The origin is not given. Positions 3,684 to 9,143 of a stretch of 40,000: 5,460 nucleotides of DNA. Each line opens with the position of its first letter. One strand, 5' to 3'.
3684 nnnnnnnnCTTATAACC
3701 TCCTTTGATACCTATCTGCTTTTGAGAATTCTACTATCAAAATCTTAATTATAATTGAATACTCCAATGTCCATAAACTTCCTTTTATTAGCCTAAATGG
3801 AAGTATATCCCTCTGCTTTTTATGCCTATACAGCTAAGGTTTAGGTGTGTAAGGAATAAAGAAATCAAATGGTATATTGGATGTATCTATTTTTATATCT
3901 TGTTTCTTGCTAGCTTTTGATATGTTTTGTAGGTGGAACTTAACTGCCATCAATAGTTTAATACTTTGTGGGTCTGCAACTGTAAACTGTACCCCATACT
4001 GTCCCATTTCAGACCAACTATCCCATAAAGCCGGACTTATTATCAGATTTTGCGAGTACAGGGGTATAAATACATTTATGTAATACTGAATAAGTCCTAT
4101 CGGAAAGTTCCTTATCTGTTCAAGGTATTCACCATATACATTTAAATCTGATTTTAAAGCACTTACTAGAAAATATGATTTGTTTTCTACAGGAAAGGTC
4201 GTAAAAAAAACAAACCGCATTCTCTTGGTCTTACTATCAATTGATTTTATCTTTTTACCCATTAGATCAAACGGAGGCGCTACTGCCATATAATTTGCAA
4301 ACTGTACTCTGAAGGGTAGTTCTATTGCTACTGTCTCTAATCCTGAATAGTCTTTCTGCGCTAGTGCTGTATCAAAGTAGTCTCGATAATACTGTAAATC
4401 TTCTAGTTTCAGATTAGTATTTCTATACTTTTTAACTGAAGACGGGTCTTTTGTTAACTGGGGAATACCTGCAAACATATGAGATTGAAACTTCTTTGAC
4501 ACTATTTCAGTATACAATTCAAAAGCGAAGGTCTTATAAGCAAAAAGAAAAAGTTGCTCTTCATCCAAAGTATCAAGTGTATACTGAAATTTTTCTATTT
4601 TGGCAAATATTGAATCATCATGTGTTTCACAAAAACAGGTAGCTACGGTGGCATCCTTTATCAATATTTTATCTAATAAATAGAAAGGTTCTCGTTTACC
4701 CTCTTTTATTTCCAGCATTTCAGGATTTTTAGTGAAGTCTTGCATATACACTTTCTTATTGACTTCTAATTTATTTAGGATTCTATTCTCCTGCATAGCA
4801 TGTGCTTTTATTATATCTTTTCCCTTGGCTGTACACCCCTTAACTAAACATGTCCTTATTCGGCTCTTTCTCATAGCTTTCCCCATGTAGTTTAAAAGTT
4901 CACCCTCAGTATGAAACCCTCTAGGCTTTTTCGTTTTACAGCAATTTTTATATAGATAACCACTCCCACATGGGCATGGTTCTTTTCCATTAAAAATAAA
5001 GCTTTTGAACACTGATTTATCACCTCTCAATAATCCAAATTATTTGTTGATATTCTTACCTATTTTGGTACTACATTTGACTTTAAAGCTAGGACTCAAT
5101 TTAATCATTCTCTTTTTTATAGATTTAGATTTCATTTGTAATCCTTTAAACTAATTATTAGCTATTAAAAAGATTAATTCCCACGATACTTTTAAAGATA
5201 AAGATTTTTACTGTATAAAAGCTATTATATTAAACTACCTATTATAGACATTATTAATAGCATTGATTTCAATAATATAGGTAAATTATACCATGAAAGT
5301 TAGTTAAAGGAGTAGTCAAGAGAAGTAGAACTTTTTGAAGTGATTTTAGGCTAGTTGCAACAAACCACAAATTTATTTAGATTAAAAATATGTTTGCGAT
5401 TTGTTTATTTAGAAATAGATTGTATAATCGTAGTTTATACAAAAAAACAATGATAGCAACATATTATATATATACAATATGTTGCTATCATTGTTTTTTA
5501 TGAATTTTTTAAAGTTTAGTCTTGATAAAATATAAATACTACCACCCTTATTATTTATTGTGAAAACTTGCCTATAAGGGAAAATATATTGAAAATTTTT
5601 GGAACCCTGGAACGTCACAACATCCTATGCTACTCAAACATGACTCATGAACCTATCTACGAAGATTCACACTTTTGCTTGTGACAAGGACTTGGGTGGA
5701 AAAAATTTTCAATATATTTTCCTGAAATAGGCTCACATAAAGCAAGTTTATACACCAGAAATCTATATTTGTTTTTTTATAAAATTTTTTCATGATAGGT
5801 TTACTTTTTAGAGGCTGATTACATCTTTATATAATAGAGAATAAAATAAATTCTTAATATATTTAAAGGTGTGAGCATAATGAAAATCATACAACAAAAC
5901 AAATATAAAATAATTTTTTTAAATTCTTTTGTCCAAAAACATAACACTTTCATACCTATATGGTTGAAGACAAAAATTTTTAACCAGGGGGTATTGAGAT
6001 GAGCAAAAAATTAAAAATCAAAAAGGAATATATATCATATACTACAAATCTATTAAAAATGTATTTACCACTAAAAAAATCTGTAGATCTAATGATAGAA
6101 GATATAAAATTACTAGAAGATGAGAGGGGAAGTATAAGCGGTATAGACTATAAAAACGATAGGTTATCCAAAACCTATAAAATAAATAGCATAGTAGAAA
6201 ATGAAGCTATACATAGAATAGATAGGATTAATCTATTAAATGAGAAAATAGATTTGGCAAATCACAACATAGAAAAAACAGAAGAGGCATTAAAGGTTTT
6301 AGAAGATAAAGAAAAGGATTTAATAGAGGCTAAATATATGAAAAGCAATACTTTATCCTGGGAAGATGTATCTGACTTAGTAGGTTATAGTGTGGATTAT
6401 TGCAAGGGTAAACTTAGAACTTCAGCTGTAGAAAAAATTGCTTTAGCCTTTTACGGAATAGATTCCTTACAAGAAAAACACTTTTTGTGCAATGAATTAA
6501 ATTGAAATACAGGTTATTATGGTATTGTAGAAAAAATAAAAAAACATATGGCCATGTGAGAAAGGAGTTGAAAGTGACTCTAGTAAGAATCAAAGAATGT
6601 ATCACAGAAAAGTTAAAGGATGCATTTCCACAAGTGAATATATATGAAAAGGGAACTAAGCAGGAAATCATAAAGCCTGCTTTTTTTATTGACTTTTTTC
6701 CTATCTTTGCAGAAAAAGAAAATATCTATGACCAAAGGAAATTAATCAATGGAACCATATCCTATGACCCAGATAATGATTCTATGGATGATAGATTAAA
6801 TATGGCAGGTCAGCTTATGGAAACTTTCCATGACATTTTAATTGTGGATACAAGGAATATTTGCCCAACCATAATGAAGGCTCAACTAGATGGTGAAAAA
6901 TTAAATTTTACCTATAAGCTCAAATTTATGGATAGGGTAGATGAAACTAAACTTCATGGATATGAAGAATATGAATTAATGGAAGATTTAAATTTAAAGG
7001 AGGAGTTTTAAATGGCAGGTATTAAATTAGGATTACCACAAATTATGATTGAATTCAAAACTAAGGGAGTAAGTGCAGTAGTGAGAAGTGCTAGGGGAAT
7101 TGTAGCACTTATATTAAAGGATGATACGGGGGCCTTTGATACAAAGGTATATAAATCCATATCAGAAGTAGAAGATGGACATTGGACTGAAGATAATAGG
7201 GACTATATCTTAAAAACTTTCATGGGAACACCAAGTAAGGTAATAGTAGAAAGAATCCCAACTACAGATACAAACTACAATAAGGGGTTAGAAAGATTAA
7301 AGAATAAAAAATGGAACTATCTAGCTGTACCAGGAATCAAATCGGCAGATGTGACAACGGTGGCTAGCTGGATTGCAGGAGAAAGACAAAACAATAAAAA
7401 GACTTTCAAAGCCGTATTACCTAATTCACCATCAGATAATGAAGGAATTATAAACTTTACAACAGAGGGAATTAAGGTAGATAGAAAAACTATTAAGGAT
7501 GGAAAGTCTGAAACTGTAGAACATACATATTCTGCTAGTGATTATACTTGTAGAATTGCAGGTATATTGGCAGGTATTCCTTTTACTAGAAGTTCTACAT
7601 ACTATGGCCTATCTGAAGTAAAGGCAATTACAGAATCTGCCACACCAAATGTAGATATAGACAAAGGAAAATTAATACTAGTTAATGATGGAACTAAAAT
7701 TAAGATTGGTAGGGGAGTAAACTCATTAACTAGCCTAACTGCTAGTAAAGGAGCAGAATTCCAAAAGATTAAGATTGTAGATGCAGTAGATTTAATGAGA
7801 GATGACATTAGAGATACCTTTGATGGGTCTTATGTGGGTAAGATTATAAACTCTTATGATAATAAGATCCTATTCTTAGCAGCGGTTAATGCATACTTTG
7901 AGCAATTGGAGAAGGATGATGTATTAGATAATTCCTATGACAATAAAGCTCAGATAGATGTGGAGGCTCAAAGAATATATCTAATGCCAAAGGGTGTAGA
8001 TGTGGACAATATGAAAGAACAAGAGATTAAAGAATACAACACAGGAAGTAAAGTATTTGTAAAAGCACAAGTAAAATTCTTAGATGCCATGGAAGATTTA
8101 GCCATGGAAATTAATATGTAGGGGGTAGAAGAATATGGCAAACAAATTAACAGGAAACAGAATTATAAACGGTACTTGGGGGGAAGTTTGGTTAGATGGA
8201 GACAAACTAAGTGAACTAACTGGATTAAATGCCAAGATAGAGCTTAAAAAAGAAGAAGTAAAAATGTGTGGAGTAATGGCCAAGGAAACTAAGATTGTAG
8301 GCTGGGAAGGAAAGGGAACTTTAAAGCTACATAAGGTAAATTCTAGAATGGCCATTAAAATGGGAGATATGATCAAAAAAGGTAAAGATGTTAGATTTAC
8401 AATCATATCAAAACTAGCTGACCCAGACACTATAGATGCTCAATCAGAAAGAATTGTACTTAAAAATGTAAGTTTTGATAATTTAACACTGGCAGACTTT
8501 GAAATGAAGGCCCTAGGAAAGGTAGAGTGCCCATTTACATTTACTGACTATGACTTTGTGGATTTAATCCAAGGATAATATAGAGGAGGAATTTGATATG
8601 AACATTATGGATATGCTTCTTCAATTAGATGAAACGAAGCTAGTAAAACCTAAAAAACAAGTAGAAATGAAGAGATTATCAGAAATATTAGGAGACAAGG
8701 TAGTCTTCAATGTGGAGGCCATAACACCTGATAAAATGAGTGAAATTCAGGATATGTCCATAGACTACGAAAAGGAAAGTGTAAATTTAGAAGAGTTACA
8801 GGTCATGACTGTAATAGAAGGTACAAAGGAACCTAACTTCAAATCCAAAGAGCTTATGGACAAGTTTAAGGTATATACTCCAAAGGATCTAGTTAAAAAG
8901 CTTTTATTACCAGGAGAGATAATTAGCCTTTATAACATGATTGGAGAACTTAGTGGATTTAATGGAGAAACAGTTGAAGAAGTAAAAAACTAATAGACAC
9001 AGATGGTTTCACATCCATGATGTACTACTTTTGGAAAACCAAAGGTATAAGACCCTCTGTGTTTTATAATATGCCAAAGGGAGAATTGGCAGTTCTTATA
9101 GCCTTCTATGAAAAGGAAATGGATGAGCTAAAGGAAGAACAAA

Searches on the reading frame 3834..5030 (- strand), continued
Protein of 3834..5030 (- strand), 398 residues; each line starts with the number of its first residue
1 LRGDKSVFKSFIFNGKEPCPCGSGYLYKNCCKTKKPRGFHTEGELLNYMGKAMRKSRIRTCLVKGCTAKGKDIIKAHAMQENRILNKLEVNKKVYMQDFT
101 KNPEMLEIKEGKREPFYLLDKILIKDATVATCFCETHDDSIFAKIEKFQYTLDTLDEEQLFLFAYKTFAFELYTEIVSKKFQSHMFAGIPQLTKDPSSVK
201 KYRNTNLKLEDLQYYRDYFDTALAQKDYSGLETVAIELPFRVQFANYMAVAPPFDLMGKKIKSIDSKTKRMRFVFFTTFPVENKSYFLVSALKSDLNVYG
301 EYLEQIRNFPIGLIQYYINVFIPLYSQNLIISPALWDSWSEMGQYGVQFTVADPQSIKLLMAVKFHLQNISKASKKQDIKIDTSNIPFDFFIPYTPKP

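Call 74: search_protein_families(library=pfam, alignment_id=A6, max_evalue=0.001)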
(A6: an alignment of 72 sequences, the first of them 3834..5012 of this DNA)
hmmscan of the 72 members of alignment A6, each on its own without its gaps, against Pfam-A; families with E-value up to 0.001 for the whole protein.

A. member 1, window:3834-5012:- (392 aa): 0 families

B. families by the number of members that match (of 72 scanned): 1 family
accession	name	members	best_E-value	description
PF02810.21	SEC-C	28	1.7e-10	SEC-C motif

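Call 75: search_solved_structures(query=A6, max_evalue=10)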
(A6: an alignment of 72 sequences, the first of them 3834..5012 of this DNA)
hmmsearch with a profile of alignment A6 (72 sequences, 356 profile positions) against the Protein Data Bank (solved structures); distinct sequences matched with E-value up to 10: 9.
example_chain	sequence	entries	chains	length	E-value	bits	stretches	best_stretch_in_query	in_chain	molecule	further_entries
1ozb_I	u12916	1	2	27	4.2e-05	26.1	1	3-24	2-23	Preprotein translocase secA subunit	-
1sx0_A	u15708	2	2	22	0.00021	23.8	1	2-21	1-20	SecA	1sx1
9l6b_C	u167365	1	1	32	0.00032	23.1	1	3-22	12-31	UPF0225 protein YchJ -C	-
1tm6_A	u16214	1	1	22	0.00058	22.3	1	5-22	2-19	Preprotein translocase secA subunit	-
3iqy_A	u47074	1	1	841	0.049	16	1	3-23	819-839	Protein translocase subunit secA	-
1tf2_A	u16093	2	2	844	0.049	16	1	3-23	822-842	Preprotein translocase secA subunit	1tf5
2i9w_A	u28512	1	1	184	0.21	13.9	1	1-22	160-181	Hypothetical protein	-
9l6b_A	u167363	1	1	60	0.98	11.7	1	6-23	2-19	UPF0225 protein YchJ -A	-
2jq5_A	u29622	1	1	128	2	10.7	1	8-22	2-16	SEC-C motif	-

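Call 79: search_dna_similar(query=window:3834-5012:-, collection=plasmids, mode=protein, max_evalue=0.001, max_rows=40)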
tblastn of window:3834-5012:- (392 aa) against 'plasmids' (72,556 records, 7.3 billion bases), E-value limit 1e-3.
Records with a match: 23; places in all: 23; records where one place covers at least 80% of the query: 16.
Best place of each record, by identity: <60% 23.
By first word of the organism name: Lactococcus 5; Sphingomonas 4; Shinella 4; Rhizobium 2; Enterococcus 1; Vibrio 1; Pseudoalteromonas 1; Sphingobium 1; Salmonella 1; Bacillus 1; and 2 more.
By predicted mobility (MOB-suite, as given by PLSDB): non-mobilizable 10; conjugative 8; mobilizable 5.
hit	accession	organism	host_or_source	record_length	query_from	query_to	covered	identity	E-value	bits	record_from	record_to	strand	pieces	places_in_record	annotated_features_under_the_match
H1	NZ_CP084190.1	Lactococcus lactis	-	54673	1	332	85%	26.6%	7e-30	129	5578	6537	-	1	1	SEC-C domain-containing protein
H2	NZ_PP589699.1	Lactococcus sp.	Bacterial culture,Dairy environment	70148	1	332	85%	26.6%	4e-29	127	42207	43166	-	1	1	SEC-C domain-containing protein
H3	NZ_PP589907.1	Lactococcus sp.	Bacterial culture,Dairy environment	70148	1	332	85%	26.6%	4e-29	127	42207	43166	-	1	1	SEC-C domain-containing protein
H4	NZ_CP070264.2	Lactococcus lactis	Whole organism,Dairy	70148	1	332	85%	26.6%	4e-29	127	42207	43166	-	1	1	SEC-C domain-containing protein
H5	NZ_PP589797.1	Lactococcus sp.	Bacterial culture,Dairy environment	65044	1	332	85%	26.6%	7e-29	126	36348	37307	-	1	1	SEC-C domain-containing protein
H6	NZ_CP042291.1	Enterococcus hirae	pig,Anal swab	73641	5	338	85%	25.1%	8e-24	111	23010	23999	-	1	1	SEC-C domain-containing protein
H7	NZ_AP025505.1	Vibrio pelagius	-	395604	11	338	84%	25.5%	1e-12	77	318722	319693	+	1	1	SEC-C metal-binding domain-containing protein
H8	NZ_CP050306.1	Rhizobium lusitanum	Oxytropis pumilio,cell culture,root ...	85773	11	330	82%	24.8%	3e-13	79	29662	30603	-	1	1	hypothetical protein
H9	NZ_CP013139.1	Pseudoalteromonas sp. Bsw20308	seawater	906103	11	330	82%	24.5%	5e-10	69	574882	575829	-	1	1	SEC-C domain-containing protein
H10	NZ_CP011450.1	Sphingomonas sanxanigenens DSM 19645 = NX02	-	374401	11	332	82%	23.8%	2e-9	67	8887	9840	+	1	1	SEC-C domain-containing protein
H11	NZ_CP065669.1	Sphingomonas paucimobilis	-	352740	11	332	82%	23.8%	3e-9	67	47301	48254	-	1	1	SEC-C domain-containing protein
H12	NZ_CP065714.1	Sphingomonas paucimobilis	-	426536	11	332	82%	23.8%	3e-9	67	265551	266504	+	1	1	SEC-C domain-containing protein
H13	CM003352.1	Sphingomonas sp. MEA3-1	single cell,soil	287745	11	332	82%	23.8%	4e-9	66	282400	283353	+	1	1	none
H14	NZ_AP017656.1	Sphingobium cloacae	-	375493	11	332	82%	23.8%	4e-9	66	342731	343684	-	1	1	SEC-C domain-containing protein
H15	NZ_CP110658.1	Salmonella enterica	stool,Homo sapiens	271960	11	335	83%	22.5%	6e-9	66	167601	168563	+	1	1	SEC-C domain-containing protein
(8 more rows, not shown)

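Call 81: get_annotated_region(hit=H5, flank=4000)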
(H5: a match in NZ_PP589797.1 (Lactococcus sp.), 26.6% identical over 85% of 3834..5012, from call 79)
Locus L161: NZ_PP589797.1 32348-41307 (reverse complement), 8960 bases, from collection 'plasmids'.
description: Lactococcus sp. strain LLF72 plasmid pLLF72B, complete sequence
organism: Lactococcus sp. (NCBI taxid 44273)
taxonomy: Bacteria; Bacillota; Bacilli; Lactobacillales; Streptococcaceae; Lactococcus; Lactococcus sp.
host: -; source: Bacterial culture,Dairy environment; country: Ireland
typing (MOB-suite, as given by PLSDB): mobilizable; replicon rep_cluster_2422; relaxase MOB_Unknown
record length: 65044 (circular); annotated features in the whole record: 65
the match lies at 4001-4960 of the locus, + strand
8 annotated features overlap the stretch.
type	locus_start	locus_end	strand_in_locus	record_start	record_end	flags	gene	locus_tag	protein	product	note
CDS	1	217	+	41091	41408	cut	-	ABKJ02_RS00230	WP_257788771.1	DDE-type integrase/transposase/recombinase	GO:0015074 - DNA integration [Evidence IEA]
CDS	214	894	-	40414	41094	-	-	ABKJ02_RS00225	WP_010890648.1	IS6-like element ISS1S family transposase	GO:0006313 - DNA transposition [Evidence IEA]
CDS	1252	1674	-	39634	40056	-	-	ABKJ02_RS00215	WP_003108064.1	cupin domain-containing protein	-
CDS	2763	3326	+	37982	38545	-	-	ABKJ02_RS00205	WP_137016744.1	recombinase family protein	GO:0006310 - DNA recombination [Evidence IEA]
CDS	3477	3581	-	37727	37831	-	-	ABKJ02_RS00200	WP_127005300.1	type I toxin-antitoxin system Fst family toxin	-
CDS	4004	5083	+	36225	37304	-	-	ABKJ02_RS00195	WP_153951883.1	SEC-C domain-containing protein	-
CDS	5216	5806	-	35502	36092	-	-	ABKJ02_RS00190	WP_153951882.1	CHAP domain-containing protein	-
CDS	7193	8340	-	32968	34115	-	-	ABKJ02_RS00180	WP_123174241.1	IS3 family transposase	-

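Call 82: get_annotated_region(hit=H2, flank=4000)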
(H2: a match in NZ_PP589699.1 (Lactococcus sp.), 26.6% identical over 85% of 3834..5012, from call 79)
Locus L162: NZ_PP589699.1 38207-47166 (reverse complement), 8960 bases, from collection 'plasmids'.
description: Lactococcus sp. strain UCCL633 plasmid pUCCL633A, complete sequence
organism: Lactococcus sp. (NCBI taxid 44273)
taxonomy: Bacteria; Bacillota; Bacilli; Lactobacillales; Streptococcaceae; Lactococcus; Lactococcus sp.
host: -; source: Bacterial culture,Dairy environment; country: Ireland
typing (MOB-suite, as given by PLSDB): mobilizable; replicon rep_cluster_2422; relaxase MOB_Unknown
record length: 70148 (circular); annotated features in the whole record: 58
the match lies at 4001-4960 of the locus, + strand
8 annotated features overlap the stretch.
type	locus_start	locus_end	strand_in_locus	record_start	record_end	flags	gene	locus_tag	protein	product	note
CDS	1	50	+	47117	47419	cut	-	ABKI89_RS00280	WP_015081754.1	bacteriocin immunity protein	GO:0030153 - bacteriocin immunity [Evidence IEA]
CDS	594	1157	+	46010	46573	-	-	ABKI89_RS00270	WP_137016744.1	recombinase family protein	GO:0006310 - DNA recombination [Evidence IEA]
CDS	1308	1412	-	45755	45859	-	-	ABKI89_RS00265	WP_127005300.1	type I toxin-antitoxin system Fst family toxin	-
CDS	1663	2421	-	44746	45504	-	istB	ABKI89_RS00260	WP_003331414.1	IS21-like element IS712 family helper ATPase IstB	-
CDS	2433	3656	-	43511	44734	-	istA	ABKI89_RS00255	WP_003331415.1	IS21-like element IS712 family transposase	GO:0006313 - DNA transposition [Evidence IEA]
CDS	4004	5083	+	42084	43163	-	-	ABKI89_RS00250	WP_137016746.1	SEC-C domain-containing protein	-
CDS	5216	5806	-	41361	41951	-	-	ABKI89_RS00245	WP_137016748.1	CHAP domain-containing protein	-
CDS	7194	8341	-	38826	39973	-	-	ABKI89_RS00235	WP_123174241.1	IS3 family transposase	-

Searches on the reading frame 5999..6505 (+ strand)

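Call 55: search_protein_families(library=phrogs, max_evalue=0.01, proteins=[window:5999-6505:+])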
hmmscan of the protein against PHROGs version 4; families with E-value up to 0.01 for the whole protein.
window:5999-6505:+ (168 aa): 7 families
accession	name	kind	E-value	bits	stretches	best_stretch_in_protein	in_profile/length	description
phrog_36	-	transcription regulation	8.6e-20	72.3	1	3-163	44-199/220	transcriptional regulator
phrog_248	-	transcription regulation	7e-08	33.7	1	57-151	58-137/161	transcriptional activator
phrog_1558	-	unknown function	1.5e-05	26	1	5-159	34-176/178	-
phrog_1113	-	unknown function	0.00035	20.9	1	37-106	19-88/292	-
phrog_23070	-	unknown function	0.0014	19.7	0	83-128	3-47/90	-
phrog_20344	-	unknown function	0.0044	17.9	1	78-140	56-121/140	-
phrog_11953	-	DNA, RNA and nucleotide metabolism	0.0073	17.1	0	66-107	5-46/154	exonuclease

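Call 56: search_protein_families(library=pfam, max_evalue=0.01, proteins=[window:5999-6505:+])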
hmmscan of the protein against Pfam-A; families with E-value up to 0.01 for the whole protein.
window:5999-6505:+ (168 aa): 2 families
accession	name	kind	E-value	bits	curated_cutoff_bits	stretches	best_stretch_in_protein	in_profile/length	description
PF05121.17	GvpK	-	0.0021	18.5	25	1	63-105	25-67/85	Gas vesicle protein K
PF22356.1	MACPF_b-prism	-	0.0097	16.1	26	0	9-72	79-143/150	MACPF/perforin-like, beta-prism domain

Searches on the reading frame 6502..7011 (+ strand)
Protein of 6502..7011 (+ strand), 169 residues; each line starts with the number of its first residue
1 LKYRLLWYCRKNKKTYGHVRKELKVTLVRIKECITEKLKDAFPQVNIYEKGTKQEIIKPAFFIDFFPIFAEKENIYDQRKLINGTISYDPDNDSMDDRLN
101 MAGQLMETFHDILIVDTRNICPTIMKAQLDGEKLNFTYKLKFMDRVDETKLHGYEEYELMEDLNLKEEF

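Call 55: search_protein_families(library=phrogs, max_evalue=0.01, proteins=[window:6502-7011:+])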
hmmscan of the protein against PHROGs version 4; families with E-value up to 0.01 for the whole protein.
window:6502-7011:+ (169 aa): 1 family
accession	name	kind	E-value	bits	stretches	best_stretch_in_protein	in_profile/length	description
phrog_525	-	unknown function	1.2e-18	68.7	1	25-168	2-139/142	-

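Call 56: search_protein_families(library=pfam, max_evalue=0.01, proteins=[window:6502-7011:+])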
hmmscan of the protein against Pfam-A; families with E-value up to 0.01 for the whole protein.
window:6502-7011:+ (169 aa): 1 family
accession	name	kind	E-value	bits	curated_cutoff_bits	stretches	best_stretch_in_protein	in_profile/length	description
PF20765.3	Phage_tail_terminator_8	-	1.7e-17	64.4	24.2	1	30-149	2-121/124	Phage tail terminator protein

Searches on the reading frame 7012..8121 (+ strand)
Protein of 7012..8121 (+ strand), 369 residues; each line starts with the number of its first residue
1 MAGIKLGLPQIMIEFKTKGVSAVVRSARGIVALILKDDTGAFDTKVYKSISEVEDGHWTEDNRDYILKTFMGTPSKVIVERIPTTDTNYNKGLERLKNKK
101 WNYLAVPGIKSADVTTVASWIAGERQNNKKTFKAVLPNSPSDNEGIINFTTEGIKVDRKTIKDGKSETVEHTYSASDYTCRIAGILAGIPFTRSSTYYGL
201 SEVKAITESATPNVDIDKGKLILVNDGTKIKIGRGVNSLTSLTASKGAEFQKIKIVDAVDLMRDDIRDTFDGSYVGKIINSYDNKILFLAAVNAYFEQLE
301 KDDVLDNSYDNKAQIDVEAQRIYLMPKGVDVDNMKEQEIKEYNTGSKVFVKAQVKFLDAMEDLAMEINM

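Call 55: search_protein_families(library=phrogs, max_evalue=0.01, proteins=[window:7012-8121:+])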
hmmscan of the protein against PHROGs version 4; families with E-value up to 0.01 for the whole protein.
window:7012-8121:+ (369 aa): 2 families
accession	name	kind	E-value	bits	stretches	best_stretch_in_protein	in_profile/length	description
phrog_1480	-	tail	1.9e-139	465.5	1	7-369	2-353/353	tail sheath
phrog_279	-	tail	2.5e-32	113.3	1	84-335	214-474/489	tail sheath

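Call 56: search_protein_families(library=pfam, max_evalue=0.01, proteins=[window:7012-8121:+])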
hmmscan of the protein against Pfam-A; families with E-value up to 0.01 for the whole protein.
window:7012-8121:+ (369 aa): 2 families
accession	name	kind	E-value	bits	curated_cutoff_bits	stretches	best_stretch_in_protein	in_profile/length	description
PF17482.7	Phage_sheath_1C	-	1.1e-14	54.8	26.9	1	246-368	2-102/104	Phage tail sheath C-terminal domain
PF04984.19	Phage_sheath_1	-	1.1e-10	42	31.4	1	86-227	5-157/168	Phage tail sheath protein subtilisin-like domain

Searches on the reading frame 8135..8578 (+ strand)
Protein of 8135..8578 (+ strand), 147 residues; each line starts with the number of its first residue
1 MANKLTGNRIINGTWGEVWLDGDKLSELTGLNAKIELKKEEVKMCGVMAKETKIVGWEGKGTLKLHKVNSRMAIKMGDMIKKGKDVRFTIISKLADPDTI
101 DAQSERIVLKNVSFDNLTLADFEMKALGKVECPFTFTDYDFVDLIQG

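Call 55: search_protein_families(library=phrogs, max_evalue=0.01, proteins=[window:8135-8578:+])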
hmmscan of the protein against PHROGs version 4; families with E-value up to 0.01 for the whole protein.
window:8135-8578:+ (147 aa): 1 family
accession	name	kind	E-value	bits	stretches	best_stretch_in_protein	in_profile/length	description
phrog_365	-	tail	6.2e-51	173.2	1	1-146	1-144/146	tail protein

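Call 56: search_protein_families(library=pfam, max_evalue=0.01, proteins=[window:8135-8578:+])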
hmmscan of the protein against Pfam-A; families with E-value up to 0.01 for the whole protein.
window:8135-8578:+ (147 aa): 1 family
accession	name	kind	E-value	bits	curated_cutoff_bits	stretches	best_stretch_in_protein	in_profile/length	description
PF09393.16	DUF2001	-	8.8e-49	165.5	27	1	5-143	3-139/139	Phage tail tube protein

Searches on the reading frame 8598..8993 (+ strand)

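Call 56: search_protein_families(library=pfam, max_evalue=0.01, proteins=[window:8598-8993:+])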
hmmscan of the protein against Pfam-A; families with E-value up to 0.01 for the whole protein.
window:8598-8993:+ (131 aa): 1 family
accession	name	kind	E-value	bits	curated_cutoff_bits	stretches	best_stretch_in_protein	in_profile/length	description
PF08890.17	Phage_TAC_5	-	6.3e-27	94.6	27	1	6-130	3-135/135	Phage XkdN-like tail assembly chaperone protein, TAC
